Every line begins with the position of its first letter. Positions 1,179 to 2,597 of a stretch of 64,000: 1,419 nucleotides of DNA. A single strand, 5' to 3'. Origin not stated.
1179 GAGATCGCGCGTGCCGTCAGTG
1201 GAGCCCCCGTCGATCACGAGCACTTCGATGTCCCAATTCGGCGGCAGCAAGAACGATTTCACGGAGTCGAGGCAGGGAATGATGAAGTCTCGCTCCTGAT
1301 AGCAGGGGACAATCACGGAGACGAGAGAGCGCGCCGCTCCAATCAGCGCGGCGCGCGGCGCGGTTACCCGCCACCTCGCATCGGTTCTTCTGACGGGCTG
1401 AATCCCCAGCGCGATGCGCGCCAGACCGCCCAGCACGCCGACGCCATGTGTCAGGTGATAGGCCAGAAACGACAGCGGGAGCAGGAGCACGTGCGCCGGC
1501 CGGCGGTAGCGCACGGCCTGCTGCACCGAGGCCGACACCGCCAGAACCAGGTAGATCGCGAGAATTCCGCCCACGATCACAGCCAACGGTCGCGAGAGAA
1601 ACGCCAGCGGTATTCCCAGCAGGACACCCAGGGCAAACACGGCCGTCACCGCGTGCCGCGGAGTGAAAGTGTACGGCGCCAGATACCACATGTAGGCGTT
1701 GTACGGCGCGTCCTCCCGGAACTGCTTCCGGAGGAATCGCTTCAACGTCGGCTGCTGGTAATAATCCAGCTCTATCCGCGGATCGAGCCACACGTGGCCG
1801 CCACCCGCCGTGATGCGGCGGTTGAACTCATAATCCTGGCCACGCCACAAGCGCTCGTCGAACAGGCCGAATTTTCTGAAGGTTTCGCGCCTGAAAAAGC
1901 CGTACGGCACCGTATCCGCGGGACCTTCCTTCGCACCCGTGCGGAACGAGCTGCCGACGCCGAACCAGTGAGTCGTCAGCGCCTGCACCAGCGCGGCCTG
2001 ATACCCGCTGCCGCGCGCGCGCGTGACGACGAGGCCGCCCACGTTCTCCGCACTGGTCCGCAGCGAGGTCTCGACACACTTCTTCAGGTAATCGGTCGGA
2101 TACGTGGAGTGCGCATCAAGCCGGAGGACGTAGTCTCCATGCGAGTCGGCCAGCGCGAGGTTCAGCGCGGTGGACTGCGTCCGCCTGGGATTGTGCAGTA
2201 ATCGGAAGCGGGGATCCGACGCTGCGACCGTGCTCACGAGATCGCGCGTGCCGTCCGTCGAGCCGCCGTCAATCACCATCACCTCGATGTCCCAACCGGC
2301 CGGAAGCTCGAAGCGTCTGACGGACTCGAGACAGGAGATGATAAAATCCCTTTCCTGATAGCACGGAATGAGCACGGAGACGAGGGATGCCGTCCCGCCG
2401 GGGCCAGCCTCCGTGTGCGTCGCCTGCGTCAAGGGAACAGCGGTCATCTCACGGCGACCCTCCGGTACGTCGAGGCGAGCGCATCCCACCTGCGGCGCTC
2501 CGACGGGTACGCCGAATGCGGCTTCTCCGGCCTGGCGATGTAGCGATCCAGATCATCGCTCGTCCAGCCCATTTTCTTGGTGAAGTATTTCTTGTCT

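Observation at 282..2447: Two complete membrane GT2 enzymes fused head-to-tail in one ORF (1059-nt internal tandem duplication)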

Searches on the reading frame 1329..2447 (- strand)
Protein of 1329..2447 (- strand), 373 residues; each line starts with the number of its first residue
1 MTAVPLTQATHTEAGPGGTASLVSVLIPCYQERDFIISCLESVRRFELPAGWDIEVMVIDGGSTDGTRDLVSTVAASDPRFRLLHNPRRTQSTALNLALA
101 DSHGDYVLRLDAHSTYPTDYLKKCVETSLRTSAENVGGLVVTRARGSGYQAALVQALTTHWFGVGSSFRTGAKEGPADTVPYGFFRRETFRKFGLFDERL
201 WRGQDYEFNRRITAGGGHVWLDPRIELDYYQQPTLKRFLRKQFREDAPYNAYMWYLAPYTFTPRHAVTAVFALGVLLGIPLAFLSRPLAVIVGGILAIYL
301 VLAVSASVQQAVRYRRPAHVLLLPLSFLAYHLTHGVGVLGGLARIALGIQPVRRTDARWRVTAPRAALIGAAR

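Call 9: find_homologous_proteins(query=window:1329-2387:-)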
Query seq(353 aa) (353 aa): 750 proteins with E <= 0.001 among 8000 candidates; the best 120 are listed.
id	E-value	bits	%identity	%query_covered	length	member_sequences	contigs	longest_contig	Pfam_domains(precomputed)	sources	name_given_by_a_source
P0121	6.2e-159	547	70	96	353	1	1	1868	PF10111.15,PF00535.33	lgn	-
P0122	1.9e-157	542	69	96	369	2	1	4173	PF10111.15,PF13641.13,PF00535.33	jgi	jgi:glycosyltransferase involved in cell wall biosynthesis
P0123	4.9e-156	537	69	96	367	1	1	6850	PF10111.15,PF13641.13,PF00535.33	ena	-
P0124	2.7e-153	528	67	97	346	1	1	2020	PF13641.13,PF00535.33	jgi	jgi:glycosyltransferase involved in cell wall biosynthesis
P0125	4.7e-152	524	65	97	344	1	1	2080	PF10111.15,PF13641.13,PF00535.33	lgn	-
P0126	5.8e-152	524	67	95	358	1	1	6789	PF10111.15,PF13641.13,PF00535.33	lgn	-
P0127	8.2e-152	524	65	96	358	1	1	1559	PF10111.15,PF13641.13,PF00535.33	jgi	jgi:glycosyltransferase involved in cell wall biosynthesis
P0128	1.2e-151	523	67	97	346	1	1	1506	PF10111.15,PF13641.13,PF00535.33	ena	-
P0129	1.3e-151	523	66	97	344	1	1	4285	PF10111.15,PF13641.13,PF00535.33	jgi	jgi:succinoglycan biosynthesis protein ExoA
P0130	2.4e-149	515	66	97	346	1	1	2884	PF10111.15,PF00535.33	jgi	jgi:glycosyltransferase involved in cell wall biosynthesis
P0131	8.4e-149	514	66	95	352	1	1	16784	PF10111.15,PF13641.13,PF00535.33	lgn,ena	-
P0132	2.4e-144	499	67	92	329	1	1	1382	PF00535.33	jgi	jgi:glycosyltransferase involved in cell wall biosynthesis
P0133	4.1e-144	498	64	96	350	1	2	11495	PF10111.15,PF13641.13,PF00535.33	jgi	jgi:glycosyltransferase involved in cell wall biosynthesis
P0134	3.1e-139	482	60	96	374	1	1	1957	PF13641.13,PF00535.33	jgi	jgi:glycosyltransferase involved in cell wall biosynthesis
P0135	1.3e-138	480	62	95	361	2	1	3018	PF10111.15,PF13641.13,PF00535.33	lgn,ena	-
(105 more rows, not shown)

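Call 18: search_solved_structures(query=window:1329-2447:-, max_evalue=0.001, show_alignments=1)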
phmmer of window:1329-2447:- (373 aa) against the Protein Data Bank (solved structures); distinct sequences matched with E-value up to 0.001: 15.
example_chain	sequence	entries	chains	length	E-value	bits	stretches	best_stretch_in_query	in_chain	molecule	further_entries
2z87_A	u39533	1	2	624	4.4e-09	39.1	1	20-127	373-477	Chondroitin synthase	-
2z86_A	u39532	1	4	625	4.5e-09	39.1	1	20-127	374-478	Chondroitin synthase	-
6yv7_B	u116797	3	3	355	2e-07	33.6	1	22-125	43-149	Glycosyl transferase, family 2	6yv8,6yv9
6yv7_A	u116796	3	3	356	2.1e-07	33.6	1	22-125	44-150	Glycosyl transferase, family 2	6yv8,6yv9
5hea_A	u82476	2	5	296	7.5e-07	31.7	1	21-122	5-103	Putative glycosyltransferase (GalT1)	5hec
9omj_A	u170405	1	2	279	1.7e-06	30.6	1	19-143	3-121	Glycosyltransferase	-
6p61_A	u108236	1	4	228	2.6e-06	30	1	20-122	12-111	Glycosyltransferase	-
9omh_A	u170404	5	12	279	3.3e-06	29.6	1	23-143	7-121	Glycosyltransferase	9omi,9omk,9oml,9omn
9omm_A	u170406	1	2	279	3.3e-06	29.6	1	23-143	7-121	Glycosyltransferase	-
3bcv_A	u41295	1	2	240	0.00011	24.6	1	22-119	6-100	Putative glycosyltransferase protein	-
22ao_A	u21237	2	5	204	0.00016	24.1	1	23-147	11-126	GmaR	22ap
9jma_A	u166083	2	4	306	0.00039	22.8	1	22-216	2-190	GalNAc(5)-diNAcBac-PP-undecaprenol beta-1,3-glucosyltransferase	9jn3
9hwj_A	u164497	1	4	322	0.00049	22.5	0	22-126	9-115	Undecaprenyl-phosphate 4-deoxy-4-formamido-L-arabinose transferase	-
9bhc_C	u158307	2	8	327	0.00066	22.1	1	22-126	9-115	Undecaprenyl-phosphate 4-deoxy-4-formamido-L-arabinose transferase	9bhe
8vxh_A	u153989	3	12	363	0.00071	22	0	21-126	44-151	Undecaprenyl-phosphate 4-deoxy-4-formamido-L-arabinose transferase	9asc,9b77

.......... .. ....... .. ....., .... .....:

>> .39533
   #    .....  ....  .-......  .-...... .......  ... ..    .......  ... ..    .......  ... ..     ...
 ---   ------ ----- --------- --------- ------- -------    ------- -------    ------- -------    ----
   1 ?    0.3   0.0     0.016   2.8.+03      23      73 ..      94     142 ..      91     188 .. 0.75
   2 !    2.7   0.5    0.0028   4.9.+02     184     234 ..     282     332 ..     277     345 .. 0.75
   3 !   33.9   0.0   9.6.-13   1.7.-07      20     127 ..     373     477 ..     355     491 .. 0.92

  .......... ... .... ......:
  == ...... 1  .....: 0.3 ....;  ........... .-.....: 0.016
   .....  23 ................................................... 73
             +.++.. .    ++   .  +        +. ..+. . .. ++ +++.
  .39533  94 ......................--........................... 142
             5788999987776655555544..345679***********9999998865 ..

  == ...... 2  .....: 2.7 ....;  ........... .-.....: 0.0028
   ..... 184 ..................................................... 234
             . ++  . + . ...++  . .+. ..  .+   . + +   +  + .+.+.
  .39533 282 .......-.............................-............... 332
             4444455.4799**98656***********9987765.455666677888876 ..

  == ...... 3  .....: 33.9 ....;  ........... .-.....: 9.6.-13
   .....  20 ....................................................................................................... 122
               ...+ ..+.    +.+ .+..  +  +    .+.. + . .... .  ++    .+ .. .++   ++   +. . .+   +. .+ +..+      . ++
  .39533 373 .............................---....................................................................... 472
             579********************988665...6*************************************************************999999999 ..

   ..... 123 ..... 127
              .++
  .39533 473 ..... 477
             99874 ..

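Call 34: find_encoding_contigs(protein=P0123, flank=4000, max_places=2)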
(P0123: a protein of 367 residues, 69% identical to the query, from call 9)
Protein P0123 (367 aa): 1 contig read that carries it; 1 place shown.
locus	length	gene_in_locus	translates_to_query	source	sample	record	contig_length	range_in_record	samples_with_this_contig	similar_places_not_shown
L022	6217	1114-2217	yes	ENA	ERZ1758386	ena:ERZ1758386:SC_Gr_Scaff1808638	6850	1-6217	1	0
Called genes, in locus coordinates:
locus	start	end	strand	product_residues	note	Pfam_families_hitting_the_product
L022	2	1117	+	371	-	?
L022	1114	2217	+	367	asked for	PF13641:Glyco_tranf_2_3, PF00535:Glycos_transf_2, PF10111:Glyco_tranf_2_2 (faint)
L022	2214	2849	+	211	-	PF00117:GATase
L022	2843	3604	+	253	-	PF00977:His_biosynth, PF01207:Dus (faint), PF03060:NMO (weak)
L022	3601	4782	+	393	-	-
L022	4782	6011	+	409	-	PF04932:Wzy_C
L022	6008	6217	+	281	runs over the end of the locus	?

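Call 35: find_encoding_contigs(protein=P0122, flank=4000, max_places=2)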
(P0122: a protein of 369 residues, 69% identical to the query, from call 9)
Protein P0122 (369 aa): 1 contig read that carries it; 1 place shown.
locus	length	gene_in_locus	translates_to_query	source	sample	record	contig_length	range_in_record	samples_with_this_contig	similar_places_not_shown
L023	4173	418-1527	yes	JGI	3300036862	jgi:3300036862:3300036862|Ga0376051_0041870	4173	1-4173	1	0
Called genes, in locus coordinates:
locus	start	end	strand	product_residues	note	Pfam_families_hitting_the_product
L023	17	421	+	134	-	PF13692:Glyco_trans_1_4, PF00534:Glycos_transf_1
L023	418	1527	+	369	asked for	PF13641:Glyco_tranf_2_3, PF00535:Glycos_transf_2, PF10111:Glyco_tranf_2_2 (faint)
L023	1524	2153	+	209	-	PF00117:GATase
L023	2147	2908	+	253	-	PF00977:His_biosynth, PF01207:Dus (faint), PF03060:NMO (weak)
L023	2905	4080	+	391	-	-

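Call 60: search_dna_similar(query=window:1329-2387:-, collection=plasmids, mode=protein, max_rows=15, max_evalue=1e-10)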
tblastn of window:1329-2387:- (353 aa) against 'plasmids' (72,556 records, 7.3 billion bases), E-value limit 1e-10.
Records with a match: 222; places in all: 222; records where one place covers at least 80% of the query: 19.
Best place of each record, by identity: <60% 222.
By first word of the organism name: Sinorhizobium 80; Phaeobacter 58; Rhizobium 23; Shigella 19; Shinella 10; Ensifer 9; Paracoccus 5; Leisingera 3; Agrobacterium 3; Nonomuraea 1; and 11 more.
By predicted mobility (MOB-suite, as given by PLSDB): non-mobilizable 126; mobilizable 60; conjugative 36.
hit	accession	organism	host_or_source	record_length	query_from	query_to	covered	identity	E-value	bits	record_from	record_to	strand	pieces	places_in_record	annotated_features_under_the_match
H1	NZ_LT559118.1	Nonomuraea gerenzanensis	-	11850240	3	278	78%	34.3%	7e-32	133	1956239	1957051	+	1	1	none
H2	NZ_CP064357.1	Miltoncostaea oceani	pure culture,marine sediment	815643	3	224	63%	39.1%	9e-38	150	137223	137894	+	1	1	glycosyltransferase family 2 protein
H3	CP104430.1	Shigella sonnei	Homo sapiens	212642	2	314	89%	27.1%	5e-27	119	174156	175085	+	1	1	glycosyltransferase family 2 protein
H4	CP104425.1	Shigella sonnei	Homo sapiens,human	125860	2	314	89%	26.8%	2e-26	117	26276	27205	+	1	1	glycosyltransferase family 2 protein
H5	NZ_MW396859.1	Shigella sonnei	-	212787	2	314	89%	26.8%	2e-26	117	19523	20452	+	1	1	glycosyltransferase family 2 protein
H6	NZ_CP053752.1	Shigella sonnei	Homo sapiens,stool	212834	2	314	89%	26.8%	2e-26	117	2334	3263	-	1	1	glycosyltransferase family 2 protein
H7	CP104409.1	Shigella sonnei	Homo sapiens,human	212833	2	314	89%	26.8%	2e-26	117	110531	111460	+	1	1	glycosyltransferase family 2 protein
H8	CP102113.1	Shigella sonnei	Homo sapiens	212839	2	314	89%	26.8%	2e-26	117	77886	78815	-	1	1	glycosyltransferase family 2 protein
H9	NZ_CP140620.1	Shigella sonnei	Homo sapiens,stool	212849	2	314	89%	26.8%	2e-26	117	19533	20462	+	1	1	glycosyltransferase family 2 protein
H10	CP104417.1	Shigella sonnei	Homo sapiens,human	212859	2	314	89%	26.8%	2e-26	117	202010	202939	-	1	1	glycosyltransferase family 2 protein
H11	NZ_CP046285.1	Shigella sonnei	Homo sapiens,clinical isolate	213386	2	314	89%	26.8%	2e-26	117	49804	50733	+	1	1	glycosyltransferase family 2 protein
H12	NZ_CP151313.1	Shigella sonnei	-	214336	2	314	89%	26.8%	2e-26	117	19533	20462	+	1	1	glycosyltransferase family 2 protein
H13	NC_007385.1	Shigella sonnei Ss046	-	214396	2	314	89%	26.8%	2e-26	117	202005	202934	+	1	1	glycosyltransferase family 2 protein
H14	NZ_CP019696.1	Shigella sonnei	Homo sapiens,feces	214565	2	314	89%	26.8%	2e-26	117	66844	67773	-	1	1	glycosyltransferase family 2 protein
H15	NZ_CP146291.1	Shigella sonnei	-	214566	2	314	89%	26.8%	2e-26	117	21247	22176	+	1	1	glycosyltransferase family 2 protein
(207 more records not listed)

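Call 61: search_dna_similar(query=window:1329-2387:-, collection=plasmids, mode=protein, max_rows=30, max_evalue=1e-10, rows=spread)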
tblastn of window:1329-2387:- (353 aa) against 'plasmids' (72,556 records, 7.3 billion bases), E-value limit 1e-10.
Records with a match: 222; places in all: 222; records where one place covers at least 80% of the query: 19.
Best place of each record, by identity: <60% 222.
By first word of the organism name: Sinorhizobium 80; Phaeobacter 58; Rhizobium 23; Shigella 19; Shinella 10; Ensifer 9; Paracoccus 5; Leisingera 3; Agrobacterium 3; Nonomuraea 1; and 11 more.
By predicted mobility (MOB-suite, as given by PLSDB): non-mobilizable 126; mobilizable 60; conjugative 36.
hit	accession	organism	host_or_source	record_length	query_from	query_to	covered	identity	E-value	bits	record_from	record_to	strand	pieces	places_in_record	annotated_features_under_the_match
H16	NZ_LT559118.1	Nonomuraea gerenzanensis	-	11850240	3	278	78%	34.3%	7e-32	133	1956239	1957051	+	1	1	none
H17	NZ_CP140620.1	Shigella sonnei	Homo sapiens,stool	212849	2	314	89%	26.8%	2e-26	117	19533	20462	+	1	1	glycosyltransferase family 2 protein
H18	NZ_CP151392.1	Shigella sonnei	-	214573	2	314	89%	26.8%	2e-26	117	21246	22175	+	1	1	glycosyltransferase family 2 protein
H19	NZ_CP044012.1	Sinorhizobium sp. BG8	Prosopis cineraria,pure bacterial ...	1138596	5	223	62%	36.3%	1e-33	139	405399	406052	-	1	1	none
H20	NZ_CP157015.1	Paracoccus marcusii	Halophytes,cell culture,Suaeda maritima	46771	3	223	63%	35.0%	6e-27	119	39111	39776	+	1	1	glycosyltransferase family 2 protein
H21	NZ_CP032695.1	Rhizobium jaguaris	Calliandra grandiflora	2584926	5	221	61%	35.4%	4e-29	125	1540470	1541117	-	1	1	none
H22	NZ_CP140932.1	Sinorhizobium medicae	Medicago lupulina,whole organism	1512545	5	223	62%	34.7%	1e-32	135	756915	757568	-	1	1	none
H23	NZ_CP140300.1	Sinorhizobium kummerowiae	Kummerowia stipulacea,Pure culture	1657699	5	223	62%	34.7%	5e-31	131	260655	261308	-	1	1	none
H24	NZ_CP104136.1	Sinorhizobium sp. C101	Phaseolus vulgaris,cell ...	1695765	5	215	60%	36.0%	4e-31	131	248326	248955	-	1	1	record has no annotation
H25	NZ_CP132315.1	Shinella oryzae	Homo sapiens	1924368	5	223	62%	34.4%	2e-28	124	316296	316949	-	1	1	none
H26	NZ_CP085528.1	Sinorhizobium meliloti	Medicago,cell culture,lupulina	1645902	5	215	60%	35.5%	1e-30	130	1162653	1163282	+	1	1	none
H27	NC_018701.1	Sinorhizobium meliloti Rm41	-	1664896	5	215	60%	35.5%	1e-30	130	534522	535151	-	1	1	none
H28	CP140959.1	Sinorhizobium meliloti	Medicago lupulina,whole organism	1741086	5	215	60%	35.5%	1e-30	130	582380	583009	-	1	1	exoA: succinoglycan biosynthesis glycosyltransferase ExoA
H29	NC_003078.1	Sinorhizobium meliloti 1021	-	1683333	5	215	60%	35.5%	1e-30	130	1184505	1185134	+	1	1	none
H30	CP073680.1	Sinorhizobium meliloti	Medicago truncatula,cell culture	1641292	5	215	60%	35.5%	1e-30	130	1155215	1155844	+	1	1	exoA: succinoglycan biosynthesis glycosyltransferase ExoA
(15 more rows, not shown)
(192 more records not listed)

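Call 68: search_solved_structures(query=A2, max_evalue=0.00001, show_alignments=3)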
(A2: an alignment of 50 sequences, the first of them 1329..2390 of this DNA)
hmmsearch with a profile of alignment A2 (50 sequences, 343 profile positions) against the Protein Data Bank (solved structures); distinct sequences matched with E-value up to 0.00001: 35.
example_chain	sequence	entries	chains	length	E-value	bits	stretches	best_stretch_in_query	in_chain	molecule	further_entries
2z87_A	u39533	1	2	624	2.1e-27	99.4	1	4-112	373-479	Chondroitin synthase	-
2z86_A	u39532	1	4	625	2.1e-27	99.4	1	4-112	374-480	Chondroitin synthase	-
6yv7_B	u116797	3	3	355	1.7e-24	89.9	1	4-212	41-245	Glycosyl transferase, family 2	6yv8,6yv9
6yv7_A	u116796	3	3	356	1.7e-24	89.9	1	4-212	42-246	Glycosyl transferase, family 2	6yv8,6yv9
6p61_A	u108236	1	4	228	7.1e-23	84.5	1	1-108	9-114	Glycosyltransferase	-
8vh7_A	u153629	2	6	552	3.4e-18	69.2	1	3-113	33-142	Heparosan synthase B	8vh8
8viw_A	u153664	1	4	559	3.5e-18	69.1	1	3-113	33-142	Heparosan synthase B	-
5hea_A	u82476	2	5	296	1e-17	67.6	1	1-117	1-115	Putative glycosyltransferase (GalT1)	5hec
9omm_A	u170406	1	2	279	6.5e-16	61.7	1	4-122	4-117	Glycosyltransferase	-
9omh_A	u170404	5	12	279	6.7e-16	61.6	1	4-122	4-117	Glycosyltransferase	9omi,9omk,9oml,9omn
9omj_A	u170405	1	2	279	7.7e-16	61.4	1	5-122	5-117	Glycosyltransferase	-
3bcv_A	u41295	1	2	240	1.4e-15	60.6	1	4-119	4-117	Putative glycosyltransferase protein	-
5tze_C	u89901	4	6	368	7.9e-15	58.1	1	7-105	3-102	Glycosyl transferase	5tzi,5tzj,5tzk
5tz8_A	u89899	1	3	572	1.6e-14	57.1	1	7-105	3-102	Glycosyl transferase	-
9hwj_A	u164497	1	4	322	8.7e-13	51.4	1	5-144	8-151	Undecaprenyl-phosphate 4-deoxy-4-formamido-L-arabinose transferase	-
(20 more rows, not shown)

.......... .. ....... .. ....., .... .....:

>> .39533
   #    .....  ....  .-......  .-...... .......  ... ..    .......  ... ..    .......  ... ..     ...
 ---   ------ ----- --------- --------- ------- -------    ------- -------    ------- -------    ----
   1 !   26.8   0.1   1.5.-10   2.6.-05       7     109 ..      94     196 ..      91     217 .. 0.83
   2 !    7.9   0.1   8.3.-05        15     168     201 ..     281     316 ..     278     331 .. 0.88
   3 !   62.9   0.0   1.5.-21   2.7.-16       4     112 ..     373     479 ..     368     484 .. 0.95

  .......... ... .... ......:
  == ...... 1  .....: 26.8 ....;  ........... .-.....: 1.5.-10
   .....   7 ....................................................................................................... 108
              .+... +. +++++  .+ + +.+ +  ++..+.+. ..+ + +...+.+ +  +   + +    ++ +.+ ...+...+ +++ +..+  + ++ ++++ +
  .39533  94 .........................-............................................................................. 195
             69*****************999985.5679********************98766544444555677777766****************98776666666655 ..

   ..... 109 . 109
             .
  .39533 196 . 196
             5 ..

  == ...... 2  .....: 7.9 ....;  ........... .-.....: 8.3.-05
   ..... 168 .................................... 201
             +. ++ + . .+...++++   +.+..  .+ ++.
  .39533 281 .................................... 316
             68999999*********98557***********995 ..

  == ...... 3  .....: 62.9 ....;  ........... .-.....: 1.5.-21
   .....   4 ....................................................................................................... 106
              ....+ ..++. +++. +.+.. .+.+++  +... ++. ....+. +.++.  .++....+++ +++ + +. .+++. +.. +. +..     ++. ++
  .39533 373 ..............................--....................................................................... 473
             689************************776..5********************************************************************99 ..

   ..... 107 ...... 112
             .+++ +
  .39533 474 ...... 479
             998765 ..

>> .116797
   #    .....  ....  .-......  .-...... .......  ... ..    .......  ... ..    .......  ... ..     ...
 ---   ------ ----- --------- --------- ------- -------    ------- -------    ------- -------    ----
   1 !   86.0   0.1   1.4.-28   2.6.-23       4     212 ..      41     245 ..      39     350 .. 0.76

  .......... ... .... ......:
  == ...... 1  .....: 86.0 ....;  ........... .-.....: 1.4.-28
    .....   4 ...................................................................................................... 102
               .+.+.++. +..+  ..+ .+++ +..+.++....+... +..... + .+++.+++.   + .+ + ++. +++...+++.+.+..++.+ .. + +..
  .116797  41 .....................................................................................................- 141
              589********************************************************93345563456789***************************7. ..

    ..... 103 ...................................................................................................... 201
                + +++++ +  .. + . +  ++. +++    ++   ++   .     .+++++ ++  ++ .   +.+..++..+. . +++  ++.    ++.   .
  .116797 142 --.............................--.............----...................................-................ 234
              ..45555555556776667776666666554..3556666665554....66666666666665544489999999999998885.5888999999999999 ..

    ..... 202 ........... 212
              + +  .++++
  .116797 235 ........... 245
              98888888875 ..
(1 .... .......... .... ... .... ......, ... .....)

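Call 79: predict_structure(alignment_id=A2)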
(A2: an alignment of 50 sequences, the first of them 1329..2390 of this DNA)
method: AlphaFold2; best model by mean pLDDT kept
length: 354 residues; sequences in the alignment: 50
mean_pLDDT: 95.1   pTM: 0.90
mean pLDDT of the five models: 95.1, 94.9, 94.8, 94.8, 94.8
residues with pLDDT >= 90: 330; 70-90: 10; 50-70: 5; < 50: 9
segments of 3 or more residues with pLDDT < 50: 348-354
pLDDT, mean of each block of 10 residues (from residue 1): 96 98 98 98 98 98 97 97 98 98 98 98 96 98 94 95 97 96 95 97 98 97 97 97 95 98 98 98 98 98 98 98 98 86 51 45
secondary structure, 60 per line:
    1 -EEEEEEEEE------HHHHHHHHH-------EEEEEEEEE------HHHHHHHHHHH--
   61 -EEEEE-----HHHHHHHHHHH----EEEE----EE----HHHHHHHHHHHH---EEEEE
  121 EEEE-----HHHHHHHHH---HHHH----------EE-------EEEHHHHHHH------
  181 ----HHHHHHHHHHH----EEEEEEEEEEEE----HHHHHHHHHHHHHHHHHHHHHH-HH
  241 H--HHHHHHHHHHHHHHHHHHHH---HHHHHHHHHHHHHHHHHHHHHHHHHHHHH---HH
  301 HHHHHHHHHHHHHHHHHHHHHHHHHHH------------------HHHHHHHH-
elements in order: E2-10 H17-25 E33-41 H48-58 E62-66 H72-82 E87-90 H101-112 E116-124 H130-138 H142-145 E165-167 H168-174 H185-195 E200-211 H216-237 H244-263 H267-295 H299-327 H346-353

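Call 81: fold_search(model_id=the predicted structure, library=pdb)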
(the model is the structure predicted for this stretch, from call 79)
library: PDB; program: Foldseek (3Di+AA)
matches with E <= 10: 1068; with E <= 0.001: 388
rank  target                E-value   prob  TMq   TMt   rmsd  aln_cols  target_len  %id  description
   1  8bz6_B                2.3e-14  1.00  0.51  0.32  12.1       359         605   15  Crystal structure of the L. monocytogenes RmlT in complex with UDP-glucose (released 2023-12-27)
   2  8bz5_B                2.7e-13  1.00  0.50  0.31  12.2       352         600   15  Crystal structure of the L. monocytogenes RmlT in complex with HEPES (released 2023-12-27)
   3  8bz8_A                3.2e-13  1.00  0.53  0.33  12.1       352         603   15  Crystal structure of the L. monocytogenes RmlT D198A variant in complex with TDP-rhamnose (released 2023-12-27)
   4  6h4f_F                4.8e-13  1.00  0.48  0.53  12.9       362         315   11  TarP-3RboP (released 2018-09-26)
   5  8bz8_B                5.1e-13  1.00  0.52  0.33  12.0       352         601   16  Crystal structure of the L. monocytogenes RmlT D198A variant in complex with TDP-rhamnose (released 2023-12-27)
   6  9omk_B                5.4e-13  1.00  0.47  0.63   7.1       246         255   21  WrtF fucosyltransferase - trisaccharide acceptor (released 2025-10-29)
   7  8bz7_A                6.0e-13  1.00  0.52  0.32  11.9       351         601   16  Crystal structure of the L. monocytogenes RmlT in complex with TDP-rhamnose (released 2023-12-27)
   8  6h4f_B                6.0e-13  1.00  0.48  0.53  11.9       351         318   12  TarP-3RboP (released 2018-09-26)
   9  6h4f_A                6.4e-13  1.00  0.48  0.53  11.9       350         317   12  TarP-3RboP (released 2018-09-26)
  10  6h4f_C                6.8e-13  1.00  0.48  0.53  11.9       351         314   12  TarP-3RboP (released 2018-09-26)
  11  8bz7_E                7.2e-13  1.00  0.50  0.31  12.3       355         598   15  Crystal structure of the L. monocytogenes RmlT in complex with TDP-rhamnose (released 2023-12-27)
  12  8bz5_C                8.0e-13  1.00  0.51  0.31   6.2       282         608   16  Crystal structure of the L. monocytogenes RmlT in complex with HEPES (released 2023-12-27)
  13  9gzk_E                9.5e-13  1.00  0.52  0.32  12.2       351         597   15  Crystal structure of the L. monocytogenes RmlT in complex with 4-RboP-(CH2)6NH2 (released 2024-12-18)
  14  8bz5_A                9.5e-13  1.00  0.52  0.32  11.9       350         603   16  Crystal structure of the L. monocytogenes RmlT in complex with HEPES (released 2023-12-27)
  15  8bz4_A                1.3e-12  1.00  0.51  0.31  12.1       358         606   16  Crystal structure of the apo form of the L. monocytogenes RmlT (released 2023-12-27)
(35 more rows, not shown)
